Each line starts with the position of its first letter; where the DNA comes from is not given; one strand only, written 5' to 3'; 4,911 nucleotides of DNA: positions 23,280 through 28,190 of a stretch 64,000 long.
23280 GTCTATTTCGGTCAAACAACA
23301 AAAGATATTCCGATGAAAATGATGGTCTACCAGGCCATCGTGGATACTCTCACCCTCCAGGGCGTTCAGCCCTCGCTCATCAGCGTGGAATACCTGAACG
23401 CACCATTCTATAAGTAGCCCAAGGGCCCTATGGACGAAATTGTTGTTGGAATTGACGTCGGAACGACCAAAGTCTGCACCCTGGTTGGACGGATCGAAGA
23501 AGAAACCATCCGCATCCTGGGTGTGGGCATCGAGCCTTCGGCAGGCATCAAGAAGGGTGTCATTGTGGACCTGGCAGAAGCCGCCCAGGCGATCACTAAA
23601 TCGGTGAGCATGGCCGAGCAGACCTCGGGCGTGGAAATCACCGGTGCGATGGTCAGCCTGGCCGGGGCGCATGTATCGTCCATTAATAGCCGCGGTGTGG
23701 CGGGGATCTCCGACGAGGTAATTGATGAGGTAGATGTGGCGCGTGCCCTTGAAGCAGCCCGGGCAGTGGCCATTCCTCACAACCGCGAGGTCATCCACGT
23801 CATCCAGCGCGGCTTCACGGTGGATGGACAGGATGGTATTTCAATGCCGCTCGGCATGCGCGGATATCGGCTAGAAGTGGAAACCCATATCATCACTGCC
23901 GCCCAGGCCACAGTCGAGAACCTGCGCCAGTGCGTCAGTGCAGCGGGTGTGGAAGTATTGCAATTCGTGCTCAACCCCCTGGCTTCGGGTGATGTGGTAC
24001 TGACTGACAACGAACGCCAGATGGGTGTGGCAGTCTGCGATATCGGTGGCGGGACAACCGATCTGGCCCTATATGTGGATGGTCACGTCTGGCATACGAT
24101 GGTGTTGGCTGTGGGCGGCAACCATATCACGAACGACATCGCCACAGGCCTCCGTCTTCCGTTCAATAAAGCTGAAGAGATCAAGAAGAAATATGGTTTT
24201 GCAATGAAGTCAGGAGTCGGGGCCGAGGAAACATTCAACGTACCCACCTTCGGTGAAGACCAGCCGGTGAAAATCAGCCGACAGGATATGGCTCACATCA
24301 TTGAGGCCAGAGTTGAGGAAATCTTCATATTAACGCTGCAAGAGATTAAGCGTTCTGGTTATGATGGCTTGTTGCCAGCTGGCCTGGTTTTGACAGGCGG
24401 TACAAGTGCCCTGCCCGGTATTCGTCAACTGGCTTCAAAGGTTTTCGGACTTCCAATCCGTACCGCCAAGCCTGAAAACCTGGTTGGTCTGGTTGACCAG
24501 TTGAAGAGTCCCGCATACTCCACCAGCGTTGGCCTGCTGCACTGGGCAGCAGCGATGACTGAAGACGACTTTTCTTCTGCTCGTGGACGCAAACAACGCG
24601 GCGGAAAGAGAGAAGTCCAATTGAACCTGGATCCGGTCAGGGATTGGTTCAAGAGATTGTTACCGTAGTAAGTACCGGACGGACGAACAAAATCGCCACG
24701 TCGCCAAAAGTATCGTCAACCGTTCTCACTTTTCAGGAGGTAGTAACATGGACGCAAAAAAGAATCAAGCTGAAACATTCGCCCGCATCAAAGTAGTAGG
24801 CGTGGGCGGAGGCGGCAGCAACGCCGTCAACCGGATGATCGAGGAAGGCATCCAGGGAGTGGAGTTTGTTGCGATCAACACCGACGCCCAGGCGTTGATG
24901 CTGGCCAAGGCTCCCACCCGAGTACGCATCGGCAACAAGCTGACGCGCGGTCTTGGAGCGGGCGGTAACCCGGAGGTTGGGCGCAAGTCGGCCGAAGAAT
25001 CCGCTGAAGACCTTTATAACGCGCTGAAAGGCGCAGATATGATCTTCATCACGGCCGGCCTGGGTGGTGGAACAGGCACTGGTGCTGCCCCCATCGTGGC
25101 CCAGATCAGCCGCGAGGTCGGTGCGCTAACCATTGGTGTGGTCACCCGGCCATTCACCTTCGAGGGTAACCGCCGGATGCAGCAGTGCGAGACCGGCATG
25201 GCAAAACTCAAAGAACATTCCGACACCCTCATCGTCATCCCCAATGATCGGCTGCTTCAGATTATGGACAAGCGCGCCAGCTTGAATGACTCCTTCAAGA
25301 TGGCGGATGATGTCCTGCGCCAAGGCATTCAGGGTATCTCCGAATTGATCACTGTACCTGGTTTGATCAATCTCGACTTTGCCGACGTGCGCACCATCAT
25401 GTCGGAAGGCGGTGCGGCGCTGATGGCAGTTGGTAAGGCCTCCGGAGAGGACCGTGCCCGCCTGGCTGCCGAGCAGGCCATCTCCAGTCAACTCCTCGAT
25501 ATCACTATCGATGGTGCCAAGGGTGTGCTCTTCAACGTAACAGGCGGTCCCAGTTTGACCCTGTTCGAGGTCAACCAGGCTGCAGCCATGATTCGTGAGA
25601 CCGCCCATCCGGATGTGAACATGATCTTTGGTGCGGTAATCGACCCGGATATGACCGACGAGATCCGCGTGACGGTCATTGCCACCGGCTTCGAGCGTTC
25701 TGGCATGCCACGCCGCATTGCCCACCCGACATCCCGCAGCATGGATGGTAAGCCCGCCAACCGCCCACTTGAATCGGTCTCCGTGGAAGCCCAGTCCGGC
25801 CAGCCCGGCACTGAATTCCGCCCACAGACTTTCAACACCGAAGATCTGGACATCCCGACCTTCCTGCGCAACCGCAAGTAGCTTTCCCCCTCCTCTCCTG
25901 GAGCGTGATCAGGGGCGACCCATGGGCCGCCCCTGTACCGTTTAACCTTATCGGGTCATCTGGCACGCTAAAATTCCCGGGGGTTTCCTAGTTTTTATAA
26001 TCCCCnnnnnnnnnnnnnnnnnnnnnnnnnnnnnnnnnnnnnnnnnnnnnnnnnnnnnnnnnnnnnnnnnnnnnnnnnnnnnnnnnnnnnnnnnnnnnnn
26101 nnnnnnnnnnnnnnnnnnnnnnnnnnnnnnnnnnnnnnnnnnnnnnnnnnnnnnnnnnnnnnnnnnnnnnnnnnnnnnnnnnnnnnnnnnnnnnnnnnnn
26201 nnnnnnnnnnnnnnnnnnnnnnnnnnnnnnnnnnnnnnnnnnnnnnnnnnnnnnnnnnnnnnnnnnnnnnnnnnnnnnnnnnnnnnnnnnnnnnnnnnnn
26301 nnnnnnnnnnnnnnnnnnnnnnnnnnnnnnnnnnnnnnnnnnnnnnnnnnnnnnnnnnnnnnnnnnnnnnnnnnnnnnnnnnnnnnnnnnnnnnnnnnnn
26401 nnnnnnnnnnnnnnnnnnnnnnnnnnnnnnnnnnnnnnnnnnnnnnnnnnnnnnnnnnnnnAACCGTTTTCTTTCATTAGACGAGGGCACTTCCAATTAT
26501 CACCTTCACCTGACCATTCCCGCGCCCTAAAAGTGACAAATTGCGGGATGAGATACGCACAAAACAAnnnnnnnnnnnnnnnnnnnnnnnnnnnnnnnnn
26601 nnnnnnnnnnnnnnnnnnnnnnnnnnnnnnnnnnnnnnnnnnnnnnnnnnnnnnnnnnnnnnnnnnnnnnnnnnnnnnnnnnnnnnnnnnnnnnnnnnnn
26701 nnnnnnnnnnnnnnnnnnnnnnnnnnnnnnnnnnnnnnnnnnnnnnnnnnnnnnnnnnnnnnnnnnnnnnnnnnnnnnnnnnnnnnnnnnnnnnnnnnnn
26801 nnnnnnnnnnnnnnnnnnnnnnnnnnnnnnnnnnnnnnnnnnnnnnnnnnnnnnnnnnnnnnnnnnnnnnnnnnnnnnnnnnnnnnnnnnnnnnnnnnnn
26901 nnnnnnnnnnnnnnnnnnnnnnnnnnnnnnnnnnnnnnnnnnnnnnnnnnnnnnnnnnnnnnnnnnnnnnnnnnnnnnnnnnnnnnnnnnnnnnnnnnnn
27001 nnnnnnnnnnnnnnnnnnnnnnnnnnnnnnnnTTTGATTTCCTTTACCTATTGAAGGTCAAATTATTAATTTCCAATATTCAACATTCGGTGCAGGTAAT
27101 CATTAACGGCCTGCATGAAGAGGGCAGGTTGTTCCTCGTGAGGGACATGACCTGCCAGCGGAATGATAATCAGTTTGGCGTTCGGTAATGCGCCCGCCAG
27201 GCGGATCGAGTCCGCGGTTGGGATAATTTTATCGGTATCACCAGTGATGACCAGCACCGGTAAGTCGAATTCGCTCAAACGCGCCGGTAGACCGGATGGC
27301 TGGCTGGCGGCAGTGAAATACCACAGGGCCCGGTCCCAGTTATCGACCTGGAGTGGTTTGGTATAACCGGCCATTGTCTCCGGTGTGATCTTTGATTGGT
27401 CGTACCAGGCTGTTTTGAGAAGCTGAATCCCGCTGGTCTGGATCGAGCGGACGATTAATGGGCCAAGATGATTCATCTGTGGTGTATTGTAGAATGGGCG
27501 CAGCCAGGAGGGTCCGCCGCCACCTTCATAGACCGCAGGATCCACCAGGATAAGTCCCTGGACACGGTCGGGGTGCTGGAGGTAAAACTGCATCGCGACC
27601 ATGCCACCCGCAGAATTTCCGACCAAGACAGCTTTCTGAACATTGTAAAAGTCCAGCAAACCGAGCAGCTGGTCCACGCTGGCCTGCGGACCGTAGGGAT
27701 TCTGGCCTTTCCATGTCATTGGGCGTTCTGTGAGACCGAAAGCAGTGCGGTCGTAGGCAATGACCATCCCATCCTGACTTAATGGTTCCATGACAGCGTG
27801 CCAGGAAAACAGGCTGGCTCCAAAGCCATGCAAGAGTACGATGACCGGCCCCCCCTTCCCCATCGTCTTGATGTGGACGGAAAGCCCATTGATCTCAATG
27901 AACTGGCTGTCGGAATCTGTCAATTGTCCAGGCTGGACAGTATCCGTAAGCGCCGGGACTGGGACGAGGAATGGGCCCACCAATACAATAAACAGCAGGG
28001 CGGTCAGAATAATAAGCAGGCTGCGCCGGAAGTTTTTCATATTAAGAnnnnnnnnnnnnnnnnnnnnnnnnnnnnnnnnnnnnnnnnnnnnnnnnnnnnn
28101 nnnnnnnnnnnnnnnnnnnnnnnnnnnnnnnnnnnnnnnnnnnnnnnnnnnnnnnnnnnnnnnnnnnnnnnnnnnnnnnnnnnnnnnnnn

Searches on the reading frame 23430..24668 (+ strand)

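Call 43: search_protein_families(library=pfam, proteins=[window:23430-24668:+], max_evalue=0.00001)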
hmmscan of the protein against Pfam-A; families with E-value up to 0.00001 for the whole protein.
window:23430-24668:+ (412 aa): 5 families
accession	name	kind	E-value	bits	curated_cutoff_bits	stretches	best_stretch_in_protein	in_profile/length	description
PF14450.12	FtsA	-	5.5e-47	159.7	31.8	2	201-368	1-127/127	Cell division protein FtsA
PF02491.25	SHS2_FTSA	-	9.3e-27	93.7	25.4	1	79-156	1-79/79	SHS2 domain inserted in FTSA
PF06723.19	MreB_Mbl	-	7.9e-13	48.4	27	1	195-347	142-305/327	MreB/Mbl protein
PF11104.14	PilM_2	-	3.3e-08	33.3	27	1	7-257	1-239/340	Type IV pilus assembly protein PilM;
PF06277.17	EutA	-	8.9e-08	31.9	27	1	193-264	138-210/475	Ethanolamine utilisation protein EutA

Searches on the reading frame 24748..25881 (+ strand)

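Call 44: search_protein_families(library=pfam, proteins=[window:24748-25881:+], max_evalue=0.00001)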
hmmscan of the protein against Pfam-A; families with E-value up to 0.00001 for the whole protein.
window:24748-25881:+ (377 aa): 2 families
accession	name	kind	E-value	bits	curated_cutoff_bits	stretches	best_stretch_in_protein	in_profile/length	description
PF00091.31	Tubulin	-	1.1e-51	176.3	33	1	13-174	1-190/190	Tubulin/FtsZ family, GTPase domain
PF12327.13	FtsZ_C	-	1.6e-35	121.7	27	1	222-316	1-95/95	FtsZ family, C-terminal domain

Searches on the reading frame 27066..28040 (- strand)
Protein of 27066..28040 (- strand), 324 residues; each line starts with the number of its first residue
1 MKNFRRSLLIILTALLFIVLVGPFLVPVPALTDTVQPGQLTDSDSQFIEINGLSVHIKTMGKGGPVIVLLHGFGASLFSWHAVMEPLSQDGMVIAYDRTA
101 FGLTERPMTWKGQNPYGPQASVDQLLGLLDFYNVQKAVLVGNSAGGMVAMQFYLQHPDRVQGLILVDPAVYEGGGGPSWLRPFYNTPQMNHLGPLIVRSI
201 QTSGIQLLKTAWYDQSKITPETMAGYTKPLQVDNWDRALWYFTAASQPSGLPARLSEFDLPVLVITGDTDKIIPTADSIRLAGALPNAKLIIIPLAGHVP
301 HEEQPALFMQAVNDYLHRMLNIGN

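Call 44: search_protein_families(library=pfam, proteins=[window:27066-28040:-], max_evalue=0.00001)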
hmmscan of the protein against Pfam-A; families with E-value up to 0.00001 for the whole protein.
window:27066-28040:- (324 aa): 5 families
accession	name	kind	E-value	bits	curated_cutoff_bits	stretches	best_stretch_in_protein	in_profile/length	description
PF00561.26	Abhydrolase_1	-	9.1e-29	101.3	25.8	1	65-304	1-244/245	alpha/beta hydrolase fold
PF12697.13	Abhydrolase_6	-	1.4e-24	88.4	26.3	1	67-310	1-216/217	Alpha/beta hydrolase family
PF12146.15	Hydrolase_4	-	6.3e-16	58.8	27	1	66-304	6-238/239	Serine aminopeptidase, S33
PF03096.20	Ndr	-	2.6e-10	40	23.3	1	123-316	87-276/283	Ndr family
PF00326.27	Peptidase_S9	-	6.6e-06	26.2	22.6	0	112-169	41-98/213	Prolyl oligopeptidase family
